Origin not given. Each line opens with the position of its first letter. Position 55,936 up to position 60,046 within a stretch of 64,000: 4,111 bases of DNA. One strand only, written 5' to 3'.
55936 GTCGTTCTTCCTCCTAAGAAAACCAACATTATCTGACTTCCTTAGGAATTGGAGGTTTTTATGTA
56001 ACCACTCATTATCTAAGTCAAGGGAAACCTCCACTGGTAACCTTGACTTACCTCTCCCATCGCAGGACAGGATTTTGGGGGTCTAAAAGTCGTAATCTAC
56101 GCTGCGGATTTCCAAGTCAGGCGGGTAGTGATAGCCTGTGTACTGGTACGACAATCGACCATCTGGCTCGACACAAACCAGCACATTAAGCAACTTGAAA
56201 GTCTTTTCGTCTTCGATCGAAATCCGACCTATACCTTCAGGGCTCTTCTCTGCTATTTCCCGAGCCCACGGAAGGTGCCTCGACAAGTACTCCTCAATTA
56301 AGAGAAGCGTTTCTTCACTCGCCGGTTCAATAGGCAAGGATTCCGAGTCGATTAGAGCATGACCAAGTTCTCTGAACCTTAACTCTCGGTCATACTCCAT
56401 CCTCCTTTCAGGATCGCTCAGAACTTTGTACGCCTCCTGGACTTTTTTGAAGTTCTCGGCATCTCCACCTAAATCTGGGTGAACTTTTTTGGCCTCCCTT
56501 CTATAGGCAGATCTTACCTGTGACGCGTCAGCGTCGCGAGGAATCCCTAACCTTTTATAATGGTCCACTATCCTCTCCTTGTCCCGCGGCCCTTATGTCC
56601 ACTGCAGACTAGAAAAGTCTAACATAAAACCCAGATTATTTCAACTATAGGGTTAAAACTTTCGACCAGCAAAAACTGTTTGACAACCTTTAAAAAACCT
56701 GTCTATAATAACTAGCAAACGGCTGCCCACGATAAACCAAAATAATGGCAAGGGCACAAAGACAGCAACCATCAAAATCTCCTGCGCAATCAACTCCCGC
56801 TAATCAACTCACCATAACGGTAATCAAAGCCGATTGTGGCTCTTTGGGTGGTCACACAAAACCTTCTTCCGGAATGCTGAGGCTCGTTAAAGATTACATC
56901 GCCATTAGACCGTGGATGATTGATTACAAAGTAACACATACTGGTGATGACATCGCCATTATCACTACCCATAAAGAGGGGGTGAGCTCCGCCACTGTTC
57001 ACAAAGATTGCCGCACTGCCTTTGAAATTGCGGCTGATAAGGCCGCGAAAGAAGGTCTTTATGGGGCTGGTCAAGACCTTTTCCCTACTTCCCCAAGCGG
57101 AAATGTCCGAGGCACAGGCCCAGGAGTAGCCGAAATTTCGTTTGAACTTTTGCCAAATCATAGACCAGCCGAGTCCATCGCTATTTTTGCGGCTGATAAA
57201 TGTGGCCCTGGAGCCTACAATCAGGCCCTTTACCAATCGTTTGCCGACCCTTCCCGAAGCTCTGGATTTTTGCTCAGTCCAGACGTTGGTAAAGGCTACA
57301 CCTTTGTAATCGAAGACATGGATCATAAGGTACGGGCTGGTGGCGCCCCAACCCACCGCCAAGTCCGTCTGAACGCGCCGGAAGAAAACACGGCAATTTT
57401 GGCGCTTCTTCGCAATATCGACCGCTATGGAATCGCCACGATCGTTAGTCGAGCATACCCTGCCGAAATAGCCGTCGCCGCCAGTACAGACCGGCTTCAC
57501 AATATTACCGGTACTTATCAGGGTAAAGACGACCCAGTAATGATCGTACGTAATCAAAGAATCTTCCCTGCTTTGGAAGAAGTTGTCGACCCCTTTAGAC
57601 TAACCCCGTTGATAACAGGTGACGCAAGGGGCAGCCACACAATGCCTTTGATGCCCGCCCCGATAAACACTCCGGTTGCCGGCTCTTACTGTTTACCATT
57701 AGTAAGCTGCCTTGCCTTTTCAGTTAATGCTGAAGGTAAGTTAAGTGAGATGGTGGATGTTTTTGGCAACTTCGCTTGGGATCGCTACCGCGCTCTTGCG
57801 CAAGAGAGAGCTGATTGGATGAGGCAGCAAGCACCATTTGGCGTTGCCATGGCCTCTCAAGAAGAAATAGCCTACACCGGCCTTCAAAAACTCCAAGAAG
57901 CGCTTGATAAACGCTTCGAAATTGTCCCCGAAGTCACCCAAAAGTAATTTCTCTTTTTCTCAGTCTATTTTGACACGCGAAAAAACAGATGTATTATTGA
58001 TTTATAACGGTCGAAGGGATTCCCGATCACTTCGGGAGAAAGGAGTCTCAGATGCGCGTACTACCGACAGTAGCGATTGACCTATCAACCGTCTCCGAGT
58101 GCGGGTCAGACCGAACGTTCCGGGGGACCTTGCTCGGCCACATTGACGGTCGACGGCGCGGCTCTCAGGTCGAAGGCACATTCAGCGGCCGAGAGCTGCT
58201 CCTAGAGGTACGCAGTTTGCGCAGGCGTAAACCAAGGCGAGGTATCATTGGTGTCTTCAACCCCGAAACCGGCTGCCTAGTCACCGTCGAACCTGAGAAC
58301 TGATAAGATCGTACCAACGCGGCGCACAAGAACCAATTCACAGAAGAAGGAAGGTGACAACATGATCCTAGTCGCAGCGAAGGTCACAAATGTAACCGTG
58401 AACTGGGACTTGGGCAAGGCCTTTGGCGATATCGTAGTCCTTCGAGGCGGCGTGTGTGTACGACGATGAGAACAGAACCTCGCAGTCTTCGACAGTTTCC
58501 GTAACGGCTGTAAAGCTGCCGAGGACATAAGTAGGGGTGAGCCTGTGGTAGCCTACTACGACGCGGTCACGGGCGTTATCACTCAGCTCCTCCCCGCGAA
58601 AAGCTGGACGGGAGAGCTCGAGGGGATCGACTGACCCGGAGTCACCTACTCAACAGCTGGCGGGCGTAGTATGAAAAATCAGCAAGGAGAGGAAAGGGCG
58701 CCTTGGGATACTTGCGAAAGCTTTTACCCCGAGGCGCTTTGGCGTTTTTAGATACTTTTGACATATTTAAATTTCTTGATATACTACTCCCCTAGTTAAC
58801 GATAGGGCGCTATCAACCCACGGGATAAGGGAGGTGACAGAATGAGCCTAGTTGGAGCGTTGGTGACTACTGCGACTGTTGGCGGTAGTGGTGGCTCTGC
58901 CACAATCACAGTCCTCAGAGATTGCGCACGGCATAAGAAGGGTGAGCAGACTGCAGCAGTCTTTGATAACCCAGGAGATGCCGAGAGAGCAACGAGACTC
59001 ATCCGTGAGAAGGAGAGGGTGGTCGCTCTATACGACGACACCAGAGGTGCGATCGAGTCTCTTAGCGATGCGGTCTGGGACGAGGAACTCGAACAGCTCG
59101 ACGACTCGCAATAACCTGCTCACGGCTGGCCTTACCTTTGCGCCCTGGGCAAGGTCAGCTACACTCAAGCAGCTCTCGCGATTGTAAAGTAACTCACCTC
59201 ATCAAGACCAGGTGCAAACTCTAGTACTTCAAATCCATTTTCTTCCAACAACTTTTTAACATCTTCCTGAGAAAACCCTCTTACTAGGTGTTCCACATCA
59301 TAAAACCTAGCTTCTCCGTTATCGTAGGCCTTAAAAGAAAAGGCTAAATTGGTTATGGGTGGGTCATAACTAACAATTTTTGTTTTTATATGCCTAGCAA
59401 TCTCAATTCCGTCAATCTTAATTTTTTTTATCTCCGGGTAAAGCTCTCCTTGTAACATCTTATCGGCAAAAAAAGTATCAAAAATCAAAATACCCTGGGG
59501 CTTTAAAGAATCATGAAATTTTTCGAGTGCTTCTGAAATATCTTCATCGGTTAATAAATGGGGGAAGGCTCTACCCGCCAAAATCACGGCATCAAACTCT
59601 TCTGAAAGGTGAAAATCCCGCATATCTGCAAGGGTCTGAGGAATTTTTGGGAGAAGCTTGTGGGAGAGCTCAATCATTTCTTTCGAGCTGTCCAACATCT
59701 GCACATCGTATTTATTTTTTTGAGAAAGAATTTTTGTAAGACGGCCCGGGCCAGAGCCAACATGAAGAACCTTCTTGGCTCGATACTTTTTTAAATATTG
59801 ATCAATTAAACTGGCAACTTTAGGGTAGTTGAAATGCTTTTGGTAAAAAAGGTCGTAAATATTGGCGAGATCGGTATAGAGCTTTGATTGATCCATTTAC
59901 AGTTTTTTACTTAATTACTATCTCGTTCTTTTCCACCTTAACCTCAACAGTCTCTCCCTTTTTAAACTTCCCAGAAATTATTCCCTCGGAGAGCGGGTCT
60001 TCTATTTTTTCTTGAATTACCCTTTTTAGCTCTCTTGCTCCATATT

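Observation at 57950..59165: Second high-GC island: three tandem paralogous small ORFs with strong SD sites, one with an in-frame TGA aligned to Gly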

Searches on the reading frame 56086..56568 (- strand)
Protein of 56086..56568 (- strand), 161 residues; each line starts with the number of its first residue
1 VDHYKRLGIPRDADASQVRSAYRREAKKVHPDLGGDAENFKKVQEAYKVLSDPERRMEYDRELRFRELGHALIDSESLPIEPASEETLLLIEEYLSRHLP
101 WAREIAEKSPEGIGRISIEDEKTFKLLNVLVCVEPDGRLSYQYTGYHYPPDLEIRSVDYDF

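Call 65: search_protein_families(library=ncbifam, proteins=[window:56086-56568:-], max_evalue=1)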
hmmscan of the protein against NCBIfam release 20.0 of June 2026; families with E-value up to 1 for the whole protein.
window:56086-56568:- (161 aa): 15 families
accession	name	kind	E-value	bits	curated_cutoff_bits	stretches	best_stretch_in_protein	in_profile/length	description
TIGR02349.1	DnaJ_bact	equivalog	5.9e-19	68.7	377.2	1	2-61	1-64/354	molecular chaperone DnaJ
NF037946.1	terminal_TopJ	equivalog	1.7e-16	59.9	300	1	2-61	6-68/810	terminal organelle assembly protein TopJ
NF010885.0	PRK14292.1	equivalog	9.6e-16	57.7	585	1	1-61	2-65/371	chaperone protein DnaJ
NF008035.0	PRK10767.1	subfamily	9.3e-15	54.5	338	1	2-61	5-68/374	molecular chaperone DnaJ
NF010892.0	PRK14299.1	equivalog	8.5e-14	51.4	392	1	2-61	5-67/291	chaperone protein DnaJ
TIGR03835.1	termin_org_DnaJ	equivalog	2.9e-13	49.1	512.25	1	2-61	3-65/871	terminal organelle assembly protein TopJ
NF010872.0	PRK14279.1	equivalog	6.7e-13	48.5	556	1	2-64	10-76/394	molecular chaperone DnaJ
NF007618.0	PRK10266.1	equivalog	7.1e-12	45.4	403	1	2-66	5-72/306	curved DNA-binding protein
NF010871.0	PRK14278.1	equivalog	1.5e-11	43.8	502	1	2-60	4-65/378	molecular chaperone DnaJ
NF010894.0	PRK14301.1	equivalog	2e-11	43.5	548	1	2-61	5-68/373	chaperone protein DnaJ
NF010874.0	PRK14281.1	equivalog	8.9e-11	41.5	619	1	2-61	4-67/397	chaperone protein DnaJ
NF050028.1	CldAdptActJ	equivalog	2.2e-07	31.3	150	1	2-61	3-71/93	cold adaptation protein ActJcold adaptation protein ActJ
NF002935.0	PRK03578.1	equivalog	0.0068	16.9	198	1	2-64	7-80/176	Fe-S protein assembly co-chaperone HscB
NF006948.0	PRK09430.1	equivalog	0.0077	15.9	162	1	2-32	201-231/267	co-chaperone DjlA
TIGR00714.1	hscB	equivalog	0.13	12.4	46.75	1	14-59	4-56/156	Fe-S protein assembly co-chaperone HscB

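Call 90: search_protein_families(library=pfam, proteins=[window:56086-56568:-], max_evalue=0.01)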
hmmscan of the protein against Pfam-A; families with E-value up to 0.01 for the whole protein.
window:56086-56568:- (161 aa): 1 family
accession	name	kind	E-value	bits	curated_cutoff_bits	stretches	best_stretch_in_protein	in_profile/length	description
PF00226.36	DnaJ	-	2.4e-20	72.8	27.8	1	2-60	1-63/63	DnaJ domain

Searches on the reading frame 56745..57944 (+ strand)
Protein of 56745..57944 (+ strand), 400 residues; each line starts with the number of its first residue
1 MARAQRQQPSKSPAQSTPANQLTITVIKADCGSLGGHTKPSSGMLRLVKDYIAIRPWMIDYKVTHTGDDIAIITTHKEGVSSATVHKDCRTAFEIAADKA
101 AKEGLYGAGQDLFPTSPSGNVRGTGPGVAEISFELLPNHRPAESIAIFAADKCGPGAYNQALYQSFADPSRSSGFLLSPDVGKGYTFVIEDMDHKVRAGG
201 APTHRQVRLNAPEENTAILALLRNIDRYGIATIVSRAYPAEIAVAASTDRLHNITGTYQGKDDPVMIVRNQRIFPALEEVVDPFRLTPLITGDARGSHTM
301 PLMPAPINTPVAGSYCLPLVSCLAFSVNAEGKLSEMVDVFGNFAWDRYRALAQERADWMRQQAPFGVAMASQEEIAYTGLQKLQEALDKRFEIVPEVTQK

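Call 30: find_related_loci(query=window:56745-57944:+, collection=genome_contigs, flank=6000)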
Query window:56745-57944:+ (400 aa) in genome_contigs; peptide patterns used: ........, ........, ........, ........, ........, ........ (x = any residue, [..] = any of these).
62 stretches matched a pattern; 10 encode a relative of the query (tblastn E <= 1e-3); 10 distinct loci.
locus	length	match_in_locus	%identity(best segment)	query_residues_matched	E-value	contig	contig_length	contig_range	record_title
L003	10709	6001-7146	76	16-396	0e+0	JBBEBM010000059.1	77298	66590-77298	MAG: Dehalococcoidia bacterium isolate LejiaF_67_20 Lejia_F_532_length_77298_cov_12, whole genome shotgun sequence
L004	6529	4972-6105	78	20-396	0e+0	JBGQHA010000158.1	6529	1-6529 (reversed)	MAG: Dehalococcoidia bacterium isolate OBJ2_061818_090_14 k141_528213_length_6529_cov_59.0000, whole genome shotgun sequ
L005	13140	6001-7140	74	20-399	0e+0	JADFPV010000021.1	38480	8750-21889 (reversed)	MAG: Chloroflexota bacterium isolate B76T1B5 B76T1B5_NODE627, whole genome shotgun sequence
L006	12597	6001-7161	74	11-396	0e+0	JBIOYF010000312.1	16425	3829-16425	MAG: Dehalococcoidia bacterium isolate MAG037 k127_578767, whole genome shotgun sequence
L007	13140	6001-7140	76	22-400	0e+0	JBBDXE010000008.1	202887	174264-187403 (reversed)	MAG: Dehalococcoidia bacterium isolate LejiaD_68_21 Lejia_D_123_length_202887_cov_13, whole genome shotgun sequence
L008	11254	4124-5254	76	21-396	0e+0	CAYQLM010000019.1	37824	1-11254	MAG TPA_asm: uncultured Dehalococcoidia bacterium isolate SRP119689_co1_20 genome assembly, contig: NODE_1298_length_378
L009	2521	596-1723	76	20-394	0e+0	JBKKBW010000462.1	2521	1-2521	MAG: Dehalococcoidia bacterium isolate swi_bin.376 S1Ck127_5051715_flag_1_multi_6.0000_len_2521, whole genome shotgun se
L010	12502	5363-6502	75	20-399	0e+0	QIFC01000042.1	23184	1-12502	MAG: Chloroflexi bacterium isolate SZUA-185 Ga0063294_10000678, whole genome shotgun sequence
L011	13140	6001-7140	75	20-399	0e+0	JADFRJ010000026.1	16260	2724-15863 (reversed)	MAG: Chloroflexota bacterium isolate B85T3L11 B85T3L11_NODE3377, whole genome shotgun sequence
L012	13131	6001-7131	52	20-400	3e-125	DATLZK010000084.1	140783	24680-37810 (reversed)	MAG TPA_asm: Anaerolineales bacterium isolate SMAG_U13296 k141_118444, whole genome shotgun sequence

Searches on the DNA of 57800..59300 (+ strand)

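Call 25: search_rna_families(source=window, start=57800, end=59300, threshold=evalue, max_evalue=10)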
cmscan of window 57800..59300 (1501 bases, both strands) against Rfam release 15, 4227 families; matches with E-value up to 10: 0.
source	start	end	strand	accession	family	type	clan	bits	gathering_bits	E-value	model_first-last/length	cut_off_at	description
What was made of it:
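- No Rfam element scores at E<=10 (call 25).
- Tried and rejected: A permissive scan of 57800-59300 found nothing (call 25), so no known RNA explains the GC-rich DNA.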

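Call 29: search_dna_similar(query=window:57950-59165:+, collection=phages, mode=distant)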
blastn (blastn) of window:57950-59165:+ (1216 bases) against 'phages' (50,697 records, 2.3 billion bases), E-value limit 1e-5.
No match.

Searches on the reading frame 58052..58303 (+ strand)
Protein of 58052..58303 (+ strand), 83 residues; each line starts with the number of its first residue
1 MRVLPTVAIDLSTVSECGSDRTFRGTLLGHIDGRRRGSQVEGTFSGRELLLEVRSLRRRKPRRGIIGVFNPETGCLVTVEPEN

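Call 15: search_protein_families(library=pfam, proteins=[window:58052-58300:+], max_evalue=10)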
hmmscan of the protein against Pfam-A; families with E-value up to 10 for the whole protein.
seq(83 aa): 0 families

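Call 16: search_protein_families(library=phrogs, proteins=[window:58052-58300:+], max_evalue=10)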
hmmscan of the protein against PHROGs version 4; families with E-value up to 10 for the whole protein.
seq(83 aa): 0 families

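Call 21: find_homologous_proteins(query=window:58052-58300:+, max_evalue=10)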
Query seq(83 aa) (83 aa): 1 proteins with E <= 10 among 3 candidates.
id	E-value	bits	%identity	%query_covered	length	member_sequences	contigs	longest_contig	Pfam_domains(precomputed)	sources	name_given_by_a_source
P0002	5.4e-47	175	100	100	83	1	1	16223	-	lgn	-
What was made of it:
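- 58052..58303 (+): ORF1: 83 aa, pI 10.4, Arg-rich, ends TGA followed by TAA. An orphan and a possible remote paralog of the ORF3 family. The only database entry is itself (call 21).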

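Call 64: search_protein_families(library=padloc, proteins=[window:58052-58300:+], max_evalue=1)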
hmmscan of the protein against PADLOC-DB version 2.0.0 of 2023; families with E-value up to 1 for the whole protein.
seq(83 aa): 0 families

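Call 65: search_protein_families(library=ncbifam, proteins=[window:58052-58300:+], max_evalue=1)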
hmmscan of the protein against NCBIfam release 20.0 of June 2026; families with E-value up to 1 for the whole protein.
seq(83 aa): 0 families

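Call 89: find_encoding_contigs(protein=window:58052-58303:+, flank=3000, max_places=10)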
Protein window:58052-58303:+ (83 aa): 1 contig read that carries it; 1 place shown.
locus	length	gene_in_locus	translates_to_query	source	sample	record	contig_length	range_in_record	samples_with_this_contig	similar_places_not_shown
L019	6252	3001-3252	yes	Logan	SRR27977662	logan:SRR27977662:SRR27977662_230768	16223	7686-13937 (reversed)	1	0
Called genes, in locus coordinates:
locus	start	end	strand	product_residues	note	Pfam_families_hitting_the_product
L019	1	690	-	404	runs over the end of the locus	PF13481:AAA_25, PF03796:DnaB_C (faint), PF06745:ATPase, PF23442:DUF7125, PF13479:AAA_24 (faint), PF13541:ChlI, PF05362:Lon_C (weak)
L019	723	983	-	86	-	-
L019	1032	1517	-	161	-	PF00226:DnaJ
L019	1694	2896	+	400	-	PF01950:FBPase_3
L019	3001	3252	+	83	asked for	-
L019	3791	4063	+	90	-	-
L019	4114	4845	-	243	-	PF05891:Methyltransf_PK (weak), PF13489:Methyltransf_23, PF13847:Methyltransf_31 (weak), PF08241:Methyltransf_11, PF08242:Methyltransf_12, PF13649:Methyltransf_25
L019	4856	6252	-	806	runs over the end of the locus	PF02861:Clp_N, PF02861:Clp_N, PF13191:AAA_16 (weak), PF00004:AAA, PF17871:AAA_lid_9, PF07724:AAA_2, PF07728:AAA_5, PF10431:ClpB_D2-small, +6 more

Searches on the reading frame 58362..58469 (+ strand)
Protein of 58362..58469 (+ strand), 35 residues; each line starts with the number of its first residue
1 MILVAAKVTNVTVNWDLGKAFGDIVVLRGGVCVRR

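Call 88: find_encoding_contigs(protein=window:58362-58469:+, flank=3000, max_places=10)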
Protein window:58362-58469:+ (35 aa): no gene with exactly this product is on record in the collection.
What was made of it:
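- Tried and rejected: It is not on record (call 88).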

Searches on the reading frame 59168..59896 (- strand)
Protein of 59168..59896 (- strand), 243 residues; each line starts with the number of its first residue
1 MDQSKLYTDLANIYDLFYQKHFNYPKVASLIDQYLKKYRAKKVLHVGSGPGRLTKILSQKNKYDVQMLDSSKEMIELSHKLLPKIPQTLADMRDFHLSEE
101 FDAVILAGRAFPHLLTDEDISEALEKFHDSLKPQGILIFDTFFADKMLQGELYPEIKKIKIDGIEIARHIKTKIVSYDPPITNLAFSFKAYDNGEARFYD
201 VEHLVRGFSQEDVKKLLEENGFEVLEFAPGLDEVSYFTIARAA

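Call 50: find_related_loci(query=A4, collection=metagenome_contigs, flank=6000)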
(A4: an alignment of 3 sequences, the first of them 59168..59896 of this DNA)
Query A4 (243 aa) in metagenome_contigs; peptide patterns used: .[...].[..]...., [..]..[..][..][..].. (x = any residue, [..] = any of these).
463 stretches matched a pattern; 2 encode a relative of the query (tblastn E <= 1e-3); 2 distinct loci.
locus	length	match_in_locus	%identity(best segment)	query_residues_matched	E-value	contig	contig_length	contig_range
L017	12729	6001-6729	65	1-243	2e-110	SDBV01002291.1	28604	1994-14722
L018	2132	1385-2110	60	1-242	1e-99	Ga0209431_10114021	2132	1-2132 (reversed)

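Call 65: search_protein_families(library=ncbifam, proteins=[window:59168-59896:-], max_evalue=1)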
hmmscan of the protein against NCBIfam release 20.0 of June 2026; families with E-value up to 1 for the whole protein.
window:59168-59896:- (243 aa): 39 families (the best 25 are shown)
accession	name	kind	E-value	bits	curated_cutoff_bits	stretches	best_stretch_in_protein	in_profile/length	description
NF041820.1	daptide_MTase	equivalog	1.3e-14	54.3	175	1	39-228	36-228/243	daptide-type RiPP biosynthesis methyltransferase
NF051855.1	GlySarMtaseBact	equivalog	5.3e-13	49.2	350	1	32-225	46-232/259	glycine/sarcosine N-methyltransferase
TIGR02072.1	BioC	equivalog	1.4e-12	47.9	184.95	1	29-147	25-140/244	malonyl-ACP O-methyltransferase BioC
NF043040.1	corrin_prot_MT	hypoth_equivalog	7.2e-08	32.1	180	1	36-148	36-157/216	corrinoid protein-associated methyltransferase CpaM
NF002463.0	PRK01683.1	equivalog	1e-07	31.8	297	1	36-138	28-127/258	trans-aconitate 2-methyltransferase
NF045667.1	MTase_DVU1556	equivalog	1.4e-07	31.2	155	1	40-227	23-165/213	DVU_1556 family methyltransferase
NF010703.0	PRK14103.1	equivalog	1.1e-06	28.3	320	1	35-137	25-122/256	trans-aconitate 2-methyltransferase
TIGR01983.1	UbiG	equivalog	5.4e-06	25.9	102.95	1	33-142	43-154/228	bifunctional 2-polyprenyl-6-hydroxyphenol methylase/3-demethylubiquinol 3-O-methyltransferase UbiG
NF004452.0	PRK05785.1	equivalog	8.7e-06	25.4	207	1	29-103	43-113/228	hypothetical protein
NF008992.0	PRK12335.1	equivalog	1.4e-05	24.4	303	1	17-136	100-220/289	SAM-dependent methyltransferase TehB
TIGR01934.1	MenG_MenH_UbiE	subfamily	2e-05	24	158.35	1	36-138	36-140/223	ubiquinone/menaquinone biosynthesis methyltransferase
NF008686.0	PRK11705.1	equivalog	0.00029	20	400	1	30-145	158-271/383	cyclopropane fatty acyl phospholipid synthase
NF049952.1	23rRNACMtaseTlyA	equivalog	0.00035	20.1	250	1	26-105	64-144/236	23S rRNA (cytidine-2'-O)-methyltransferase TlyA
NF045844.1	BC85_0335_fam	subfamily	0.00063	19.4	65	1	39-161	83-199/215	BC85_0335 family putative methyltransferase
NF041650.1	nod_mtase_NodS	equivalog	0.001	18.8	300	1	34-141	33-141/190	nodulation methyltransferase NodS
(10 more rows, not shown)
